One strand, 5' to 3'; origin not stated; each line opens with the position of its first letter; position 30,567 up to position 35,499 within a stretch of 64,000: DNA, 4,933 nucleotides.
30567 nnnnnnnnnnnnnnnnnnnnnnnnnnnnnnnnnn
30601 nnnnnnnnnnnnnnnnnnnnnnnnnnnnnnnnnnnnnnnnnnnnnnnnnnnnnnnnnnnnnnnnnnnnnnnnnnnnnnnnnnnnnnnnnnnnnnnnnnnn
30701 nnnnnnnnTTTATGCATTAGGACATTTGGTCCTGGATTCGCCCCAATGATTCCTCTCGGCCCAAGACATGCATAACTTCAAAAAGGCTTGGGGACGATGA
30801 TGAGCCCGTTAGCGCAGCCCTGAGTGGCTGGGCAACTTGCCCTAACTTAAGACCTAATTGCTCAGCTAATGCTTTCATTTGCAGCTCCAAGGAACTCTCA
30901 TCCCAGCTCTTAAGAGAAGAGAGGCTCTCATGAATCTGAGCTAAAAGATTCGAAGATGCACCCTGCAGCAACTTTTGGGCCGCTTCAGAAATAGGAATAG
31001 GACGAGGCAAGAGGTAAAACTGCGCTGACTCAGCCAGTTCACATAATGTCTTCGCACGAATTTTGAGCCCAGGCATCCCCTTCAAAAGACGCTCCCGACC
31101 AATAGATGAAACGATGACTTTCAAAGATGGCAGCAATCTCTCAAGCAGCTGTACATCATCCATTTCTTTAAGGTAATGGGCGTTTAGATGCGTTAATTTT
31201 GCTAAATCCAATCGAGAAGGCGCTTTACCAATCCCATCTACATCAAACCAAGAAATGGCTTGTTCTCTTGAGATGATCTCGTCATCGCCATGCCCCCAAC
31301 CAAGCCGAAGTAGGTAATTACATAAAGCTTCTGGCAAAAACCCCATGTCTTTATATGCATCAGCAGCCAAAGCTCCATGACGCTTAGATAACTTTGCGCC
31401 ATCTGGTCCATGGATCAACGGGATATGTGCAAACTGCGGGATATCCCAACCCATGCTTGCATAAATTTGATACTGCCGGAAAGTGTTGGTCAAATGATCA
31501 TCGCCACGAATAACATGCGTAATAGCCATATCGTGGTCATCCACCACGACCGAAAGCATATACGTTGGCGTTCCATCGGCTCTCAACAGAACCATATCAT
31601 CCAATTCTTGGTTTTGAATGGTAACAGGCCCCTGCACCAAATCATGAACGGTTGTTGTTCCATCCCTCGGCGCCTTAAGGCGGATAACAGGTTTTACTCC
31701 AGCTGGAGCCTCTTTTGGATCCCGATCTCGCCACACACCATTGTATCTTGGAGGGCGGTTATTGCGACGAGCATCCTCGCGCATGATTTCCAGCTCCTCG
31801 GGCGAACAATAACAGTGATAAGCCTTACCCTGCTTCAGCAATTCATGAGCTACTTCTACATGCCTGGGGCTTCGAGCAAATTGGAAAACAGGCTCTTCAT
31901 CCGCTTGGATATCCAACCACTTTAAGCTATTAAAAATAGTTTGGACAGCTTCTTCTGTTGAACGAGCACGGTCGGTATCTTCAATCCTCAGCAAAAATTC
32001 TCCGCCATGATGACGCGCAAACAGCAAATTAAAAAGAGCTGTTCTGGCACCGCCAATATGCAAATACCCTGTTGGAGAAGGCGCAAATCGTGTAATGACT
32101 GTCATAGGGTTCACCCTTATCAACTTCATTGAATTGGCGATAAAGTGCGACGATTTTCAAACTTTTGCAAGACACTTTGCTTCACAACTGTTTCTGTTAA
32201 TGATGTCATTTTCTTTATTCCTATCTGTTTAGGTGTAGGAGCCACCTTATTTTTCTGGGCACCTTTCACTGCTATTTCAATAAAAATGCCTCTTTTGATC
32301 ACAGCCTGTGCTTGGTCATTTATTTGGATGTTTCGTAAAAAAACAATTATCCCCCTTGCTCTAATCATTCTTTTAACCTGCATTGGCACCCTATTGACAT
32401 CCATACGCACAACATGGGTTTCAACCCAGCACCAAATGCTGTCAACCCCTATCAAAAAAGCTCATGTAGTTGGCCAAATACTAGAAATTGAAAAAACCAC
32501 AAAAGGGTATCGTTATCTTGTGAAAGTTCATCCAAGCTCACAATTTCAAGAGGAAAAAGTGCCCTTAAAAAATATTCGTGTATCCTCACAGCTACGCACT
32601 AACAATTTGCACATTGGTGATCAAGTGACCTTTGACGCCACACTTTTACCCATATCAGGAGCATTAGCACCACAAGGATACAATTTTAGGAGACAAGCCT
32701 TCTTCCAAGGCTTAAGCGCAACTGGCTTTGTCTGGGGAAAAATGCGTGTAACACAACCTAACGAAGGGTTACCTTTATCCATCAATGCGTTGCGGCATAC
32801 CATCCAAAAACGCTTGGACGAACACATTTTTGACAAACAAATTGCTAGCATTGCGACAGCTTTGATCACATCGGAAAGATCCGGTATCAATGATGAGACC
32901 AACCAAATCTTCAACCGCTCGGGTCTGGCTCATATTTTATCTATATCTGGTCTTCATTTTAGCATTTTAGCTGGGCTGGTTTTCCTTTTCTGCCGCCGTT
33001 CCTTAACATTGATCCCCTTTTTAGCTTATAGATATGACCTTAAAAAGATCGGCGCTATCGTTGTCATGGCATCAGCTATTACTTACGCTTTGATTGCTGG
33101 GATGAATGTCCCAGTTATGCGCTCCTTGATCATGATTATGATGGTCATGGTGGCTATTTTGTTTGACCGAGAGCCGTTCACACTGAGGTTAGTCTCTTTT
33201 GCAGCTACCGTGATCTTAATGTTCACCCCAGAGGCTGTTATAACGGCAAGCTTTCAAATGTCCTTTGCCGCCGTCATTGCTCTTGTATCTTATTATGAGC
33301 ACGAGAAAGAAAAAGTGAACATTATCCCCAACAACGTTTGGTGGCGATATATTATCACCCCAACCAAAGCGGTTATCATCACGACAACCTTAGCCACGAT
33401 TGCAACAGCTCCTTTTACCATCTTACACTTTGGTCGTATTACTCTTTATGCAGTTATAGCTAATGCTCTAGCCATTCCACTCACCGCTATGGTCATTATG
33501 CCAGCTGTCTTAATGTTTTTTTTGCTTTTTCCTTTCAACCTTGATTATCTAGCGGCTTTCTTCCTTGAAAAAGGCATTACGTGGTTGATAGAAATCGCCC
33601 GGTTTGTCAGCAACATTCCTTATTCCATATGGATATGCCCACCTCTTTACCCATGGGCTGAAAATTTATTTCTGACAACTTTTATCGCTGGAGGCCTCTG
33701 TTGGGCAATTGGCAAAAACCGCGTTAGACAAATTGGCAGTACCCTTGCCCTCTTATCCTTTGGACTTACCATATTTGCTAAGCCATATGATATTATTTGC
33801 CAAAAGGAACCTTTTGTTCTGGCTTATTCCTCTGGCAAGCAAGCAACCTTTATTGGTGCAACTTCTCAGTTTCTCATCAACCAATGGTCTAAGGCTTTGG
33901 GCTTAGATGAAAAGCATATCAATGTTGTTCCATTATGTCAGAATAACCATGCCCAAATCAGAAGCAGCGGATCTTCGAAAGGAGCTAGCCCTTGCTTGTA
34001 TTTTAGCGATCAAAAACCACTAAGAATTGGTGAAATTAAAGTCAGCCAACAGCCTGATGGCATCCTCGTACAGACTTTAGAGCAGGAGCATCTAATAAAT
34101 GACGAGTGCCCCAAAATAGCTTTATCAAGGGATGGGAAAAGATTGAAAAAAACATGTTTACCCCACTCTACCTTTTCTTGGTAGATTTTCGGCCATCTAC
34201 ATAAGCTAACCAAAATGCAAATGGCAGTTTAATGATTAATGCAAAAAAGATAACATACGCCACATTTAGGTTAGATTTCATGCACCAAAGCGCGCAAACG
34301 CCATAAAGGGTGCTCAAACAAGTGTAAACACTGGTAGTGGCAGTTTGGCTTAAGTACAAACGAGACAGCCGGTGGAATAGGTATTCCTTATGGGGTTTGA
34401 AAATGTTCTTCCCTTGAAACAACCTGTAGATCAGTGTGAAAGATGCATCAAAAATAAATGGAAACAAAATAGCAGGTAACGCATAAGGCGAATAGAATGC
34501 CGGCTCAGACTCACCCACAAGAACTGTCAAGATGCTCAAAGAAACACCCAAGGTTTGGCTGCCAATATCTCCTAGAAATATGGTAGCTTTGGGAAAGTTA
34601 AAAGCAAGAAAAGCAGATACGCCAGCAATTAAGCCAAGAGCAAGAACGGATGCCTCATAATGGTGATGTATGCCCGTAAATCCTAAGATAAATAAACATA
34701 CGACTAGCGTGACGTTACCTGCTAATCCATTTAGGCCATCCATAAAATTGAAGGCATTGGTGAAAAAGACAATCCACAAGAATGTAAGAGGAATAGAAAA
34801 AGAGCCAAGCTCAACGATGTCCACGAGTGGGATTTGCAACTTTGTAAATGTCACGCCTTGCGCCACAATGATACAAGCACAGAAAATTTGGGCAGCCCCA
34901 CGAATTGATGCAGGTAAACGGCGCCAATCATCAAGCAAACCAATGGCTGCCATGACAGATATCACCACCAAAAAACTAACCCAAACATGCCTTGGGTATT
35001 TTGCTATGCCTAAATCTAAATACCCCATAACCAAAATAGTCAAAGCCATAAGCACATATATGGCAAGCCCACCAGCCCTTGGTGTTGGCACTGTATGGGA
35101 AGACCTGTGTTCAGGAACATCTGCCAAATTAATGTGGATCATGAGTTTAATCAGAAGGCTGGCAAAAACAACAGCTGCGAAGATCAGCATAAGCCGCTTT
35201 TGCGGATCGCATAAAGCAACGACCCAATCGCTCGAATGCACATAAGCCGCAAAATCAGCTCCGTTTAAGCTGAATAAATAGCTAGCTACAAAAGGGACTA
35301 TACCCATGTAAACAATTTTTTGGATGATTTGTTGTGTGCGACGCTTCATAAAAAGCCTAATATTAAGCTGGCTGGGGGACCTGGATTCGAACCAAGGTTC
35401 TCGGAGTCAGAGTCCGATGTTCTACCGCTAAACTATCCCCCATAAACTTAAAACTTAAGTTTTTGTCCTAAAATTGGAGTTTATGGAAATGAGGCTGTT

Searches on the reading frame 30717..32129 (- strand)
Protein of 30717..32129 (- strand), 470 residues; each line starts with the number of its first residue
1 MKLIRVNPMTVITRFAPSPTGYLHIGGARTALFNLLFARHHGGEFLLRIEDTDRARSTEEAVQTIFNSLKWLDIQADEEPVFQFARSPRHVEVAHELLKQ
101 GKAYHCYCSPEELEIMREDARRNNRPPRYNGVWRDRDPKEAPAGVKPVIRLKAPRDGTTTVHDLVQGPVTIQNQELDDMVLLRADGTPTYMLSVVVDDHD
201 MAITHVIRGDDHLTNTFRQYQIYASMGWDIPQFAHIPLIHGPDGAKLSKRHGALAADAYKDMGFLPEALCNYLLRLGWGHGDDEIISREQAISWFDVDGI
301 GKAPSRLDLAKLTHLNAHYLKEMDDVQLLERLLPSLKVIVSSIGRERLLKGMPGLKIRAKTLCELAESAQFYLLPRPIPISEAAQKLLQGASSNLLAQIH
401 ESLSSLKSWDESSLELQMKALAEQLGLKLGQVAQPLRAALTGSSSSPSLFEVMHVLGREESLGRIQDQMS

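Call 75: search_protein_families(library=pfam, proteins=[window:30717-32129:-], max_evalue=0.00001)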
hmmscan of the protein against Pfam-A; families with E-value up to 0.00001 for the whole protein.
window:30717-32129:- (470 aa): 2 families
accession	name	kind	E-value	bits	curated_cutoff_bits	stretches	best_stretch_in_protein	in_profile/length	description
PF00749.27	tRNA-synt_1c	-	1.8e-94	316.7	23.4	1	11-313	2-313/314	tRNA synthetases class I (E and Q), catalytic domain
PF19269.4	Anticodon_2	-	1.8e-33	116.4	23.6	1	328-467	2-139/141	Anticodon binding domain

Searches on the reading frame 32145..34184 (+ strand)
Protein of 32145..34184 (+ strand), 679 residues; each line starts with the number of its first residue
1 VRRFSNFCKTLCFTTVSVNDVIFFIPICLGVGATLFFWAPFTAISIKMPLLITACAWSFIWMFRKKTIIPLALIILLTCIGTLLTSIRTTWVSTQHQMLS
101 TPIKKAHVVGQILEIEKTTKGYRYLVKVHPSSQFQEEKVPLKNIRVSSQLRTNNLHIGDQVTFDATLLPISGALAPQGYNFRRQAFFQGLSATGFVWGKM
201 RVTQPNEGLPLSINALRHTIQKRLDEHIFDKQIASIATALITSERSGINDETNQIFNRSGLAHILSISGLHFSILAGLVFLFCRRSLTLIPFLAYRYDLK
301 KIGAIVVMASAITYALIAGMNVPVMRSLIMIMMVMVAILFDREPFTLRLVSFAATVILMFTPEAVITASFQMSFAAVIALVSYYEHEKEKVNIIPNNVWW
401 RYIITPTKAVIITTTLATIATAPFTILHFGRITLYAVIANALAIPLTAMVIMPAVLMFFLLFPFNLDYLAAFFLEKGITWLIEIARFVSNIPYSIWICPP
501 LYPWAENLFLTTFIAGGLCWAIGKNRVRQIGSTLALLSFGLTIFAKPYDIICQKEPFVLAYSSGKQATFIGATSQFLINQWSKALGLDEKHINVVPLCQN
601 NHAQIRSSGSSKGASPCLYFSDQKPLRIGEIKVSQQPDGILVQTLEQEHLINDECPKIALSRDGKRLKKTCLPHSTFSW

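Call 58: find_encoding_contigs(protein=window:32145-34184:+, flank=10000, max_places=1)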
Protein window:32145-34184:+ (679 aa): no gene with exactly this product is on record in the collection.

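Call 75: search_protein_families(library=pfam, proteins=[window:32145-34184:+], max_evalue=0.00001)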
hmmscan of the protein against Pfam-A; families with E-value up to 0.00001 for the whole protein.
window:32145-34184:+ (679 aa): 2 families
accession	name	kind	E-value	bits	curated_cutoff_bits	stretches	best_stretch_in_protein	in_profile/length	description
PF03772.21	Competence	-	1.2e-59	202.3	23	1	240-521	1-268/270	Competence protein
PF13567.11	DUF4131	-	1.2e-16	61.3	31.6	1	48-199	12-162/165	Domain of unknown function (DUF4131)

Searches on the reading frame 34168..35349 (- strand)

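Call 75: search_protein_families(library=pfam, proteins=[window:34168-35349:-], max_evalue=0.00001)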
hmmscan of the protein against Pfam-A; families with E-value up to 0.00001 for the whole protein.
window:34168-35349:- (393 aa): 1 family
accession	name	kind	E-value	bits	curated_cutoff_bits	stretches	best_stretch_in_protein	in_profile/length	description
PF00953.26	Glycos_transf_4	-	7.2e-36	124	27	1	123-277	1-158/160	Glycosyl transferase family 4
